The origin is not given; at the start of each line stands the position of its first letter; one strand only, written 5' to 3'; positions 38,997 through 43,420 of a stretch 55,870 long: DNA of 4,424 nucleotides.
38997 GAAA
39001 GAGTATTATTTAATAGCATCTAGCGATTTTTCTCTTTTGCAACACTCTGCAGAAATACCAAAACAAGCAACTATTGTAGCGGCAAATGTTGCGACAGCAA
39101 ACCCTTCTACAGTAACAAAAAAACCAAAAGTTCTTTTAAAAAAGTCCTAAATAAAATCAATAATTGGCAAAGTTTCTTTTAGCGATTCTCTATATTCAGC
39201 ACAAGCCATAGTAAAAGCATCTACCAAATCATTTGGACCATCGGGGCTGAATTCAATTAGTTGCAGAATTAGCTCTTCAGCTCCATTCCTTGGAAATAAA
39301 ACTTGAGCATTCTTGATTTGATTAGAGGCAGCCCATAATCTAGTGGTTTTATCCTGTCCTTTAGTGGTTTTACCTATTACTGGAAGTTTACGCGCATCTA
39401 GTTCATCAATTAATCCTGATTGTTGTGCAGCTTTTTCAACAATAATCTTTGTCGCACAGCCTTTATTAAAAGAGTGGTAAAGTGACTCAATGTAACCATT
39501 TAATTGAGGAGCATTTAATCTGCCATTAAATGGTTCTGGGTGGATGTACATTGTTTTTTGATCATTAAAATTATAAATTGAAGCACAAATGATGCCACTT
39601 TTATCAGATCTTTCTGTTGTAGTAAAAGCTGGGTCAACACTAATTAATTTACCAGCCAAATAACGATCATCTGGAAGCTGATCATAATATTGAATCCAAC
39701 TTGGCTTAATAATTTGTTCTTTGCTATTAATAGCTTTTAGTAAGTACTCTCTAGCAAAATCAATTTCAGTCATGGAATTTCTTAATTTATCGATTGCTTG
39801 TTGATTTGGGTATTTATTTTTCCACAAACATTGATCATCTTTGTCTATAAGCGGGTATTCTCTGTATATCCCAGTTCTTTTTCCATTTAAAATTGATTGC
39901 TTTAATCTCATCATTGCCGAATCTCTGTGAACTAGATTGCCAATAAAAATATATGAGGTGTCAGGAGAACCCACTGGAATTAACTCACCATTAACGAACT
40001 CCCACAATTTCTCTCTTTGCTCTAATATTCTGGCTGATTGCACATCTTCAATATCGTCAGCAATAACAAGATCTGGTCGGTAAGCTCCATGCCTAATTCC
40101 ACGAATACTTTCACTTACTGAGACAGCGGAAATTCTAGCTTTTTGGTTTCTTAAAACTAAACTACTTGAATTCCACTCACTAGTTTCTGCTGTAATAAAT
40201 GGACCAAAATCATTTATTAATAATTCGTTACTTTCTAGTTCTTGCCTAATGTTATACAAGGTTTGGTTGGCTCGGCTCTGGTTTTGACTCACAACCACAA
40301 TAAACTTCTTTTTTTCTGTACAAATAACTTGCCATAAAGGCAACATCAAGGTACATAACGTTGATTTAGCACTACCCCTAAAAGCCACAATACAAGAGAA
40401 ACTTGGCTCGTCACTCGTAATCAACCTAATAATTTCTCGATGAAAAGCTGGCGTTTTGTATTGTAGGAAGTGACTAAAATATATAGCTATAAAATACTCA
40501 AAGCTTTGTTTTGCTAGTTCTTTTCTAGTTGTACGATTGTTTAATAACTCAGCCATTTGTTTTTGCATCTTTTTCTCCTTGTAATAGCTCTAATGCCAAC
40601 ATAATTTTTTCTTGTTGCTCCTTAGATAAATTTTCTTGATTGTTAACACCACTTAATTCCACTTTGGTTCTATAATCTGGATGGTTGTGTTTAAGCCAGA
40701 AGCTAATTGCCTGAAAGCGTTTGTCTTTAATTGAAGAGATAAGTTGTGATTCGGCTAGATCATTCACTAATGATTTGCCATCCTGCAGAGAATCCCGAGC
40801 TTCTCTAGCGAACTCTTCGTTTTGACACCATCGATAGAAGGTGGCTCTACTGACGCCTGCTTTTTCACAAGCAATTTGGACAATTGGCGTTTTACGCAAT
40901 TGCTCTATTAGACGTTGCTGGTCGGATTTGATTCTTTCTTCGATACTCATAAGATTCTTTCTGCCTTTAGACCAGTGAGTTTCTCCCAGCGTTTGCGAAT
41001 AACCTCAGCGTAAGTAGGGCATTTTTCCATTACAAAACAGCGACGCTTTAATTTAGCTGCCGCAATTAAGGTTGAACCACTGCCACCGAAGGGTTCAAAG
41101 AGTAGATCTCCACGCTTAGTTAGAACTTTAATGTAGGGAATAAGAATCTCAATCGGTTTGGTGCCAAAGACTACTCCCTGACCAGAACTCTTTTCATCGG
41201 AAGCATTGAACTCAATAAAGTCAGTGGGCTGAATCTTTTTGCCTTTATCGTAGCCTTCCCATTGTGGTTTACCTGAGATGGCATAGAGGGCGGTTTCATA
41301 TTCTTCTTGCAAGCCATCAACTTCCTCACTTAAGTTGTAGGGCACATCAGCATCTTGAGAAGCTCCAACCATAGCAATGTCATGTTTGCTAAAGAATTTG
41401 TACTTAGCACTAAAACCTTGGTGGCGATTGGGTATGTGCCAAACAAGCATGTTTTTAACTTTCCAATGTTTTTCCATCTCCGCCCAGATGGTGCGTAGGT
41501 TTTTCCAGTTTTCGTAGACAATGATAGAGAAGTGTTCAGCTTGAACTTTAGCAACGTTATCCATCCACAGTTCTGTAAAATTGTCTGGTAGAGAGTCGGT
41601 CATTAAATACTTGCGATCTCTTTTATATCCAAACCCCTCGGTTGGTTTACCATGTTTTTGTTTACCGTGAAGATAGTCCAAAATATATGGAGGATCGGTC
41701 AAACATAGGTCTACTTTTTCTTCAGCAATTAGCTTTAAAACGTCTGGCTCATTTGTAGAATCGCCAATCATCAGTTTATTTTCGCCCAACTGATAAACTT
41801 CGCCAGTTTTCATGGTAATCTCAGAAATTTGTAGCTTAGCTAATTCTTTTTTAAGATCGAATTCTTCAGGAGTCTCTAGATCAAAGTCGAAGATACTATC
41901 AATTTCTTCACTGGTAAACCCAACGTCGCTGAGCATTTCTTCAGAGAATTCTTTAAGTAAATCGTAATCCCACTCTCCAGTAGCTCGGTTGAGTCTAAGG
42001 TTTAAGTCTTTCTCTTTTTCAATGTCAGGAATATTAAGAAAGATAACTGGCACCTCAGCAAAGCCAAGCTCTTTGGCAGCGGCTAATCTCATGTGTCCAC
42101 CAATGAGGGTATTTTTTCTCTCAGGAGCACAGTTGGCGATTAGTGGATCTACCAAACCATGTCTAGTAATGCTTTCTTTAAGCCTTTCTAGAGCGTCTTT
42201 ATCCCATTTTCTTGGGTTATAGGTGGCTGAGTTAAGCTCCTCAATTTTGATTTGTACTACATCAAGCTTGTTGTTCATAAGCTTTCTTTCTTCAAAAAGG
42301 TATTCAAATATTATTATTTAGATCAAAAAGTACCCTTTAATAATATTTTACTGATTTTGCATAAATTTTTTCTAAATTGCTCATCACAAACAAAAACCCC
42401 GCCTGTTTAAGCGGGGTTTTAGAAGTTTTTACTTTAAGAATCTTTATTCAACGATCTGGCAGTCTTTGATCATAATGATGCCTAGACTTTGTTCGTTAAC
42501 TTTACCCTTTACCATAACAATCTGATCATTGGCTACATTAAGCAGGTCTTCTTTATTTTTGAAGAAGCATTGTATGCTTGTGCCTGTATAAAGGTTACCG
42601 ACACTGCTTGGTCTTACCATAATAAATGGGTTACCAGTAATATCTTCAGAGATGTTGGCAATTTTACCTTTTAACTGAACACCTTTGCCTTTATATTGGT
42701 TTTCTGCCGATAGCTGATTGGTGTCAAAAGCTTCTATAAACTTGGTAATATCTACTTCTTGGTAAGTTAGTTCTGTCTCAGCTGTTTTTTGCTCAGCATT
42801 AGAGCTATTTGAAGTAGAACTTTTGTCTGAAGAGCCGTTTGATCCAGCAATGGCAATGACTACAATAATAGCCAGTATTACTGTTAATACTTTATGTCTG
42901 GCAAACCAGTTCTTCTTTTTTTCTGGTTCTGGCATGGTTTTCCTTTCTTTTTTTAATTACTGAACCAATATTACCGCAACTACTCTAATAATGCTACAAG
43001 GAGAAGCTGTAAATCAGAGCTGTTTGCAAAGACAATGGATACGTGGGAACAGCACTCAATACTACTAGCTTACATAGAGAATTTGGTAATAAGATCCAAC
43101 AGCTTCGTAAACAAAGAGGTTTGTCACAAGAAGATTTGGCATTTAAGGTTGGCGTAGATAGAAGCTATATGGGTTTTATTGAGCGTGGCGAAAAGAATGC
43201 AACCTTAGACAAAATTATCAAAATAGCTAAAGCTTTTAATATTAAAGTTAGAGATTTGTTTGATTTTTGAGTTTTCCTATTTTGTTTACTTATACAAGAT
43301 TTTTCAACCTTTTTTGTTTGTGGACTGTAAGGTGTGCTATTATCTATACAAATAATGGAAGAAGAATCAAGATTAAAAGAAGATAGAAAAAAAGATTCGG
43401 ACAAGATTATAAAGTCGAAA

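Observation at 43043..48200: XRE regulator plus translationally coupled UvrD-like ATPase / multi-zinc-ribbon / P-loop kinase / HEPN operon: candidate undescribed defence system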

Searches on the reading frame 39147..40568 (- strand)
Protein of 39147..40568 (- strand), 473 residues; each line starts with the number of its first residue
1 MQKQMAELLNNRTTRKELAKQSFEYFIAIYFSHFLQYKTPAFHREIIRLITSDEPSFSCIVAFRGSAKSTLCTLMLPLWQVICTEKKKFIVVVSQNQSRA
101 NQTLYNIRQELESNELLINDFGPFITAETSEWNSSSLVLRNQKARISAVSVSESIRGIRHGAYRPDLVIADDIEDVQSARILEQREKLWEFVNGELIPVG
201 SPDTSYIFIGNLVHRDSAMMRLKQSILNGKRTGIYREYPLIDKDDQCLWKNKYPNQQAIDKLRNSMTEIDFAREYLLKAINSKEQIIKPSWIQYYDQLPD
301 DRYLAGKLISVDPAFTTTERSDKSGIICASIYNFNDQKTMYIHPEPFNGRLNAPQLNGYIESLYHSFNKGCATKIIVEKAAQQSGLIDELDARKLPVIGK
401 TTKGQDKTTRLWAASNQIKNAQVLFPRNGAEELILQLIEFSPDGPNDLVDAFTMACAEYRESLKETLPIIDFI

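Call 9: search_protein_families(library=pfam, proteins=[window:39147-40568:-], max_evalue=0.001)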
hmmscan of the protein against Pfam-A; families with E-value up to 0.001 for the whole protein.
window:39147-40568:- (473 aa): 0 families

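Call 23: search_protein_families(library=phrogs, proteins=[window:39147-40568:-], max_evalue=0.01)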
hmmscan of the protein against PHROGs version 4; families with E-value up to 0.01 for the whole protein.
window:39147-40568:- (473 aa): 7 families
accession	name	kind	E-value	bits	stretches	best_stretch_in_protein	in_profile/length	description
phrog_38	-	head and packaging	2.8e-75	255.4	1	7-464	258-708/760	terminase large subunit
phrog_5573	-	head and packaging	2.2e-16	61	1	239-458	18-233/250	terminase large subunit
phrog_4758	-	head and packaging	2e-11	44.7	1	12-211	9-206/243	terminase large subunit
phrog_14112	-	unknown function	2.9e-11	44.3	1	60-189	107-236/247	-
phrog_17672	-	head and packaging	3.8e-09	37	1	45-191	56-198/395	terminase large subunit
phrog_5989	-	head and packaging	4.7e-05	23.7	1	44-160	158-252/347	terminase large subunit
phrog_979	-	head and packaging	0.00061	19.6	1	289-456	418-596/642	terminase large subunit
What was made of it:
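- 39147..40568 (-): Terminase large subunit (backbone). phrog_38 TerL, E 2.8e-75 (call 23).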

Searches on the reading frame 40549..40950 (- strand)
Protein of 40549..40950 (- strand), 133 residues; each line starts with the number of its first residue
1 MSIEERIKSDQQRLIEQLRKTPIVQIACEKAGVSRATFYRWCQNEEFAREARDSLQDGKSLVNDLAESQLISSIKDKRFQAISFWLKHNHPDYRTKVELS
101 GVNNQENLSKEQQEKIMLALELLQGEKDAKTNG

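Call 9: search_protein_families(library=pfam, proteins=[window:40549-40950:-], max_evalue=0.001)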
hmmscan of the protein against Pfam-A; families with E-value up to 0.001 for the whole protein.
window:40549-40950:- (133 aa): 1 family
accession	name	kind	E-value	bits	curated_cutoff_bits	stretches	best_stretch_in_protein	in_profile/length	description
PF13022.12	HTH_Tnp_1_2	-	4e-06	27.4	27.9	1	9-89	10-96/122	Helix-turn-helix of insertion element transposase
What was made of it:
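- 40549..40950 (-): Terminase small subunit-like HTH protein (backbone). Pfam HTH_Tnp_1_2 just below its cut-off (call 9).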

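Call 23: search_protein_families(library=phrogs, proteins=[window:40549-40950:-], max_evalue=0.01)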
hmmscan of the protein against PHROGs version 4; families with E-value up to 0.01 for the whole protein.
window:40549-40950:- (133 aa): 10 families
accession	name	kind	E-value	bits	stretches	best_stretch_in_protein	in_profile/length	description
phrog_309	-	head and packaging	3.6e-08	34.7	1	25-106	161-265/319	terminase small subunit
phrog_4102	-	head and packaging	1.8e-07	32.5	1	11-96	20-112/166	terminase small subunit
phrog_4044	-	head and packaging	2.2e-07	31.6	1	8-56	26-75/180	terminase small subunit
phrog_2538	-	head and packaging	2.8e-07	31.7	1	7-116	3-121/129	terminase small subunit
phrog_24579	-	head and packaging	1e-06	29.7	1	5-85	12-95/126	terminase small subunit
phrog_157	-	integration and excision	4.4e-05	23.7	1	12-54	206-250/580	transposase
phrog_21036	-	unknown function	5.5e-05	24.1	1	14-54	3-43/109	-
phrog_4869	-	unknown function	0.00059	20.8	1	13-54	4-45/172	-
phrog_14982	-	unknown function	0.00084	20.4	1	22-71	31-78/182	-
phrog_21842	-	unknown function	0.0057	17.9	1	7-44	24-61/92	-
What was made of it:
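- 40549..40950 (-): PHROG TerS families, E 4e-8 to 1e-6 (call 23).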

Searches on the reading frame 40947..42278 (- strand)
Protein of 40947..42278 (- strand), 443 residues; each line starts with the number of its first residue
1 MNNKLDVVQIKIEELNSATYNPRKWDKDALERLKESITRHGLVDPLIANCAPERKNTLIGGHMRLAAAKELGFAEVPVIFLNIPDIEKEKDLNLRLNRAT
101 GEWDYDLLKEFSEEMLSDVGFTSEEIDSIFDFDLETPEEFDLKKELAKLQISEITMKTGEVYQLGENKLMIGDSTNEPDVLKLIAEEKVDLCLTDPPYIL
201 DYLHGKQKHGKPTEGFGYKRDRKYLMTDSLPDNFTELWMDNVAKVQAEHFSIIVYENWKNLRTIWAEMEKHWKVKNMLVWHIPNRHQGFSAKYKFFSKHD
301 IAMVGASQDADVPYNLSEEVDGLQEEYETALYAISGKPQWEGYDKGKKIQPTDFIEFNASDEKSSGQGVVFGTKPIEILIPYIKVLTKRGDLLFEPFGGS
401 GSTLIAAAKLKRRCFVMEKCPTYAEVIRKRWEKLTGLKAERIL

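Call 3: search_protein_families(library=padloc, proteins=[window:40947-42278:-], max_evalue=0.01)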
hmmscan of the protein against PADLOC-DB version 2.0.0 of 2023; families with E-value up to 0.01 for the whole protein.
window:40947-42278:- (443 aa): 44 families (the best 25 are shown)
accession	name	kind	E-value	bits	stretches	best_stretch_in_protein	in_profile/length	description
PDLC03229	MTase_II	-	1.3e-41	140.8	2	7-206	10-216/436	Type II methyltransferase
PDLC03371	MTase_II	-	1e-30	105.1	1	168-434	12-255/260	Type II methyltransferase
PDLC03299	MTase_II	-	1.4e-18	65.4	1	162-436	10-262/296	Type II methyltransferase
PDLC03216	MTase_II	-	6.5e-17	59.6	2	163-341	8-186/364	Type II methyltransferase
PDLC03738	oMTase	-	7.9e-15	52.4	1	167-439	21-273/376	orphan methyltransferase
PDLC03308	MTase_II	-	2.5e-13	47.8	2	372-431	335-395/419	Type II methyltransferase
PDLC03353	MTase_II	-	6.8e-13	46.7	2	375-431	194-250/260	Type II methyltransferase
PDLC03265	MTase_II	-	2.1e-12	45.1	2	372-434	269-331/333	Type II methyltransferase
PDLC03228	MTase_II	-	8.1e-12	43.4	1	364-430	138-204/227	Type II methyltransferase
PDLC03387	MTase_II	-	9.3e-11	39.4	1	367-432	211-276/289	Type II methyltransferase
PDLC03320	MTase_II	-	8.8e-10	36.2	1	182-435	45-278/289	Type II methyltransferase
PDLC03339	MTase_II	-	2e-09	34.7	1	373-433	213-273/399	Type II methyltransferase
PDLC03241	MTase_II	-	3.4e-09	34.2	1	351-432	356-434/447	Type II methyltransferase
PDLC03260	MTase_II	-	1.7e-08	31.7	1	375-431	251-307/349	Type II methyltransferase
PDLC03300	MTase_II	-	3.3e-08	30.9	1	287-439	142-284/302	Type II methyltransferase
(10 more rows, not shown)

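Call 4: search_protein_families(library=pfam, proteins=[window:40947-42278:-], max_evalue=0.1)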
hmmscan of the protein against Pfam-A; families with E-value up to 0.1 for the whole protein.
window:40947-42278:- (443 aa): 3 families
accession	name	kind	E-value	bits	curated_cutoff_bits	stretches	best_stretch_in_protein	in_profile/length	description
PF01555.25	N6_N4_Mtase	-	1.8e-18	67.8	26.7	1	189-428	1-220/221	DNA methylase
PF02195.25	ParB_N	-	5.9e-13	49.1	26.3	1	7-87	3-84/95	ParB N-terminal domain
PF01170.24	UPF0020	-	0.00037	20.7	22.3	1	388-418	27-58/197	RMKL-like, methyltransferase domain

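Call 23: search_protein_families(library=phrogs, proteins=[window:40947-42278:-], max_evalue=0.01)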
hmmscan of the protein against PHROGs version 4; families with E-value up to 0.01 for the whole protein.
window:40947-42278:- (443 aa): 32 families (the best 25 are shown)
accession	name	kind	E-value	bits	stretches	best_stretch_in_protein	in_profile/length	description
phrog_498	-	other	1.2e-77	263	1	4-439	32-428/633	DNA methyltransferase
phrog_620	-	DNA, RNA and nucleotide metabolism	2.6e-31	110.4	1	1-141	3-146/217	ParB-like partition protein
phrog_67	-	other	9.5e-29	102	1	154-436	111-348/743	DNA methyltransferase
phrog_9353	-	unknown function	3.2e-24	87.2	1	7-145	11-153/245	-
phrog_8071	-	DNA, RNA and nucleotide metabolism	6.4e-23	82.6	1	1-199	1-204/389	ParB-like partition protein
phrog_940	-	DNA, RNA and nucleotide metabolism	4.5e-17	63.3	1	4-128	3-124/388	nuclease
phrog_723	-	DNA, RNA and nucleotide metabolism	2.2e-16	61.3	1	3-163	9-174/223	ParB-like partition protein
phrog_5475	-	unknown function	4.1e-16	59.8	1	7-110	3-98/458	-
phrog_3008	-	other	6.9e-16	59.2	1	369-438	149-218/244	DNA methyltransferase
phrog_4715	-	DNA, RNA and nucleotide metabolism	1.3e-12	47.9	1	3-86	143-227/630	ParB-like partition protein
phrog_26387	-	DNA, RNA and nucleotide metabolism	4.5e-11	43.6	1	6-101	9-107/252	ParB-like partition nuclease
phrog_3264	-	DNA, RNA and nucleotide metabolism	2.5e-10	41.5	1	5-87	47-126/337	ParB-like partition protein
phrog_7405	-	unknown function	4.9e-10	40.5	1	1-122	18-139/250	-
phrog_930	-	DNA, RNA and nucleotide metabolism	6.2e-10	40.3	1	3-118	3-116/223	ParB-like partition protein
phrog_15396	-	DNA, RNA and nucleotide metabolism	6.9e-10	40.2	1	5-110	2-105/258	ParB-like partition nuclease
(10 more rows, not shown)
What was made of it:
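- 40947..42278 (-): ParB_N-N6/N4 DNA methyltransferase (backbone). Always divergent from the cargo arm. Pfam (call 4); phrog_498, E 1e-77 (call 23).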

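Call 106: find_related_loci(query=window:40947-42278:-, collection=viral_contigs, flank=10000)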
Query window:40947-42278:- (443 aa) in viral_contigs; peptide patterns used: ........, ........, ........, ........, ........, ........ (x = any residue, [..] = any of these).
4 stretches matched a pattern; 2 encode a relative of the query (tblastn E <= 1e-3); 2 distinct loci.
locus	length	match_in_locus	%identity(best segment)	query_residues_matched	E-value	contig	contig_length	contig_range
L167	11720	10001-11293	67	10-442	0e+0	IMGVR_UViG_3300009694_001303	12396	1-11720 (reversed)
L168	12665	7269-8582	63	2-442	0e+0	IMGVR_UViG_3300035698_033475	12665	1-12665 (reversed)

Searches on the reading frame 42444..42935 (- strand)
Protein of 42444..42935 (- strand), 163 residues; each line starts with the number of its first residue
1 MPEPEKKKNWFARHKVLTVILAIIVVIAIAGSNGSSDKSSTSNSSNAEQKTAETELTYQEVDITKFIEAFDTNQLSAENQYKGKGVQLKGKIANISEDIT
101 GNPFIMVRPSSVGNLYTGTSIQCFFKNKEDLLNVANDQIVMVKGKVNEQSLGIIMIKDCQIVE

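Call 3: search_protein_families(library=padloc, proteins=[window:42444-42935:-], max_evalue=0.01)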
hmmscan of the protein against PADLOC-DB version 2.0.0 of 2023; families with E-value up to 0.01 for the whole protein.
window:42444-42935:- (163 aa): 1 family
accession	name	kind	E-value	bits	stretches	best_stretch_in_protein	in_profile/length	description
PDLC04060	PD-T4-6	-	0.0011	16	1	7-135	329-459/486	-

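Call 4: search_protein_families(library=pfam, proteins=[window:42444-42935:-], max_evalue=0.1)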
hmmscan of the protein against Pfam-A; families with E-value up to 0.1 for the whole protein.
window:42444-42935:- (163 aa): 8 families
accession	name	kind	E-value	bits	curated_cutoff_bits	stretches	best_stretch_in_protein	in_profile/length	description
PF12869.13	tRNA_anti-like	-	5.9e-15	55.5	23.5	1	15-160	6-146/146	tRNA_anti-like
PF21537.2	DUF1980_C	-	0.006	16.7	25.9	1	41-149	9-111/141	DUF1980 C-terminal domain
PF11807.13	UstYa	-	0.011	16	25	1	4-84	4-78/220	Mycotoxin biosynthesis protein UstYa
PF21827.1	New_glue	-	0.021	15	31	1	17-59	5-44/94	New glue protein family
PF14221.11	DUF4330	-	0.052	14.1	27.6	0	19-155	21-139/167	Domain of unknown function (DUF4330)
PF01336.31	tRNA_anti-codon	-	0.076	13.4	27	0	119-150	27-61/75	OB-fold nucleic acid binding domain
PF10717.14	ODV-E18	-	0.083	13.2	28.1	0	17-48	31-62/87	Occlusion-derived virus envelope protein ODV-E18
PF09976.15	TPR_21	-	0.086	13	25.5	0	8-64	1-56/193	Tetratricopeptide repeat-like domain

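Call 23: search_protein_families(library=phrogs, proteins=[window:42444-42935:-], max_evalue=0.01)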
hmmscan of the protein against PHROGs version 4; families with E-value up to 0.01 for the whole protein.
window:42444-42935:- (163 aa): 8 families
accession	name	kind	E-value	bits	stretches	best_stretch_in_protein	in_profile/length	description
phrog_8545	-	moron, auxiliary metabolic gene and host takeover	3.5e-11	44.3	1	16-161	21-176/177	superinfection exclusion Sie-like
phrog_9170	-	unknown function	1.8e-06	28.8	1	15-149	3-142/159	-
phrog_13333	-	unknown function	8.7e-06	26.5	1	60-160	62-161/248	-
phrog_4980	-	moron, auxiliary metabolic gene and host takeover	0.0004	21.4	1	5-66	13-64/181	superinfection exclusion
phrog_806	-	unknown function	0.0035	18.4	1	15-55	4-50/187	-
phrog_14275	-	unknown function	0.0049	17.6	1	6-70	32-91/178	-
phrog_8870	-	unknown function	0.0068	17.2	1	14-81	2-62/156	-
phrog_8263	-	unknown function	0.0099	16.8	0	15-85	6-71/197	-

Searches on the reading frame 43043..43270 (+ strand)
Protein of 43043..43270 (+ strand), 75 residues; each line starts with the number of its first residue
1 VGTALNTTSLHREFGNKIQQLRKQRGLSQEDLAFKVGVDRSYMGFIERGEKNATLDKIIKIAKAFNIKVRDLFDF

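Call 3: search_protein_families(library=padloc, proteins=[window:43043-43270:+], max_evalue=0.01)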
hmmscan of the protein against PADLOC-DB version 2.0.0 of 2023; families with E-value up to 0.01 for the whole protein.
window:43043-43270:+ (75 aa): 25 families
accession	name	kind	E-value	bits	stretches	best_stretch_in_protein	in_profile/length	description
PDLC03665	Control_protein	-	6.3e-20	69.2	1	13-75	8-71/77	control protein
PDLC03664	Control_protein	-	5.4e-19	66.4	1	13-73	13-73/74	control protein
PDLC02926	HTH_VI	-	3e-15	54.3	1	14-73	2-61/92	-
PDLC04142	capH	-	6.2e-12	44.5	1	13-73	6-66/103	capH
PDLC03666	Control_protein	-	1.5e-11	42.6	1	12-73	5-66/77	control protein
PDLC03671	Control_protein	-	5.2e-11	40.6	1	16-72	17-73/84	control protein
PDLC03536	REase_II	-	4.2e-10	37.7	1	15-74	12-71/237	Type II restriction enzyme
PDLC03668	Control_protein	-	1.3e-09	36.5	1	18-67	13-62/79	control protein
PDLC04775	PDC-M69A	-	1.7e-09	36.2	1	10-73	4-67/113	-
PDLC03953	RmrA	-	2.2e-07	28.4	1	12-67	4-59/373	-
PDLC03952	RmrA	-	6e-07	26.6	1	15-66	24-75/395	-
PDLC03954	RmrA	-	1e-06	25.9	1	9-69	6-66/380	-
PDLC04762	PDC-M64C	-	3.3e-06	25.1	1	15-66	29-80/97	-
PDLC04760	PDC-M64C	-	7.1e-06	24.3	1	16-69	29-82/93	-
PDLC03945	RmrA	-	1.6e-05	22.3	1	14-70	3-59/394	-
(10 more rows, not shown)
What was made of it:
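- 43043..43270 (+): XRE/HTH_3 regulator. It belongs to the element's switch region, not specifically to the helicase. PADLOC Control_protein, E 6e-20 (call 3).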

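Call 4: search_protein_families(library=pfam, proteins=[window:43043-43270:+], max_evalue=0.1)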
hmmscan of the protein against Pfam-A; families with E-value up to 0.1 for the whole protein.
window:43043-43270:+ (75 aa): 8 families
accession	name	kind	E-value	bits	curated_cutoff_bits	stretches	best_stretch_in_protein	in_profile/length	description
PF01381.28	HTH_3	-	4.1e-17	62.4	23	1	18-72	1-55/55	Helix-turn-helix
PF13560.12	HTH_31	-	1.4e-09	38.5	27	1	13-66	1-55/64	Helix-turn-helix domain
PF12844.13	HTH_19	-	3.3e-09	36.9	30.2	1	15-68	1-54/64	Helix-turn-helix domain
PF13443.12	HTH_26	-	8.6e-08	32.8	22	1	17-75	1-60/63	Cro/C1-type HTH DNA-binding domain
PF13744.12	HTH_37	-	0.0032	17.7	27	1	14-68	19-74/80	Helix-turn-helix domain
PF17762.8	HTH_ParB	-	0.034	14.7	22.6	1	16-42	10-36/102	ParB HTH domain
PF01047.28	MarR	-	0.04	14.3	24.6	0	20-43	11-34/59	MarR family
PF13413.12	HTH_25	-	0.047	14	24.6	1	19-49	3-33/62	Helix-turn-helix domain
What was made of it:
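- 43043..43270 (+): Pfam HTH_3, 62 bits (call 4).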

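Call 5: search_protein_families(library=ncbifam, proteins=[window:43043-43270:+], max_evalue=0.1)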
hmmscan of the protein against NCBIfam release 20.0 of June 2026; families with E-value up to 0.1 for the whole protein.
window:43043-43270:+ (75 aa): 25 families
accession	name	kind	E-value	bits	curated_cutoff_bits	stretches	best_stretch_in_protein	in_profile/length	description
TIGR03070.1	couple_hipB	subfamily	2.3e-15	56.3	71.65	1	12-68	1-57/58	type II toxin-antitoxin system Y4mF family antitoxin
NF041951.1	phage_RstR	subfamily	5e-12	46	80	1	13-69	2-58/108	RstR family transcriptional repressor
NF006015.0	PRK08154.1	subfamily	1.1e-09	37.9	204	1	7-73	24-90/314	anaerobic benzoate catabolism transcriptional regulator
NF047948.1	male_kill_WMK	equivalog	2.2e-09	37.2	300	1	7-73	156-222/300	WO male-killing family protein Wmk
NF046032.1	TransRegSlrRBacil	equivalog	6e-08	32.9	250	1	15-74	3-63/149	HTH-type transcriptional regulator SlrR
TIGR00270.2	TIGR00270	equivalog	9.8e-08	32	110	1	9-70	71-132/159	multiprotein bridging factor aMBF1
NF038139.1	Reg_Aceta_RamB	equivalog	8.7e-07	27.9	700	1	15-68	4-57/465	acetate metabolism transcriptional regulator RamB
NF007271.0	PRK09726.1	equivalog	2.1e-06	27.6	79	1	14-68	13-67/88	type II toxin-antitoxin system antitoxin HipB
NF007408.0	PRK09943.1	equivalog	2.1e-05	24.2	211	1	14-73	8-67/185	HTH-type transcriptional regulator PuuR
NF003162.0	PRK04140.1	equivalog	6.2e-05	22.2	263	1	15-70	128-183/317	transcriptional regulator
NF010465.0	PRK13890.1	equivalog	0.00013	22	96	1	16-69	8-61/121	conjugal transfer protein TrbA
NF041575.1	antitoxPezA_Strep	equivalog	0.00015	21.8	290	1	15-71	3-59/158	type II toxin-antitoxin system antitoxin PezA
NF052239.1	antitox_spr1629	equivalog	0.00079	18.6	335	1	14-69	3-58/377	spr1629 family repressor/antitoxin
NF050110.1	TransRegBldD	equivalog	0.0012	18.6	250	1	9-73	4-70/162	transcriptional regulator BldD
NF007257.0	PRK09706.1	subfamily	0.0012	18.6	101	1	12-65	4-57/135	transcriptional repressor DicA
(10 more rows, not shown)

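Call 6: search_protein_families(library=phrogs, proteins=[window:43043-43270:+], max_evalue=0.01)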
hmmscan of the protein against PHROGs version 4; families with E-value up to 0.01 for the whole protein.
window:43043-43270:+ (75 aa): 28 families (the best 25 are shown)
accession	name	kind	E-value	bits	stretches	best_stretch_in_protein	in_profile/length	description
phrog_8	-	transcription regulation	2.5e-15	57.8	1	6-67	69-130/346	transcriptional regulator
phrog_3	-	transcription regulation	4.7e-14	54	1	10-75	85-148/430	transcriptional repressor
phrog_4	-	transcription regulation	4.9e-12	46.5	1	13-73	136-192/400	transcriptional repressor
phrog_5823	-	transcription regulation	2.6e-11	44.3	1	11-73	4-67/404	transcriptional regulator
phrog_2967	-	transcription regulation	7.3e-11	43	1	11-74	8-71/225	transcriptional regulator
phrog_7241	-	transcription regulation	2.4e-10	41.5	1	16-73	64-121/122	transcriptional regulator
phrog_1373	-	transcription regulation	3.6e-10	41.1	1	14-69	64-119/166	transcriptional regulator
phrog_2439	-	transcription regulation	1.7e-08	34.8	1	15-70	9-64/367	transcriptional regulator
phrog_2339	-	DNA, RNA and nucleotide metabolism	4.1e-08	34.1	1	9-69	21-82/98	HTH DNA binding protein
phrog_2328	-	transcription regulation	7.6e-07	30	1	13-73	15-75/128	transcriptional repressor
phrog_34939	-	unknown function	4.4e-06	27.5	1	15-69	11-66/280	-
phrog_147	-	transcription regulation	1.6e-05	26.2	1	13-65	4-59/100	transcriptional regulator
phrog_955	-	DNA, RNA and nucleotide metabolism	2.9e-05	24.8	1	11-71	22-85/142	HTH DNA binding protein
phrog_2104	-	unknown function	6.5e-05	24.1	1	16-63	42-91/103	-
phrog_1468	-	transcription regulation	0.00012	22.7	1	11-68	5-61/67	transcriptional repressor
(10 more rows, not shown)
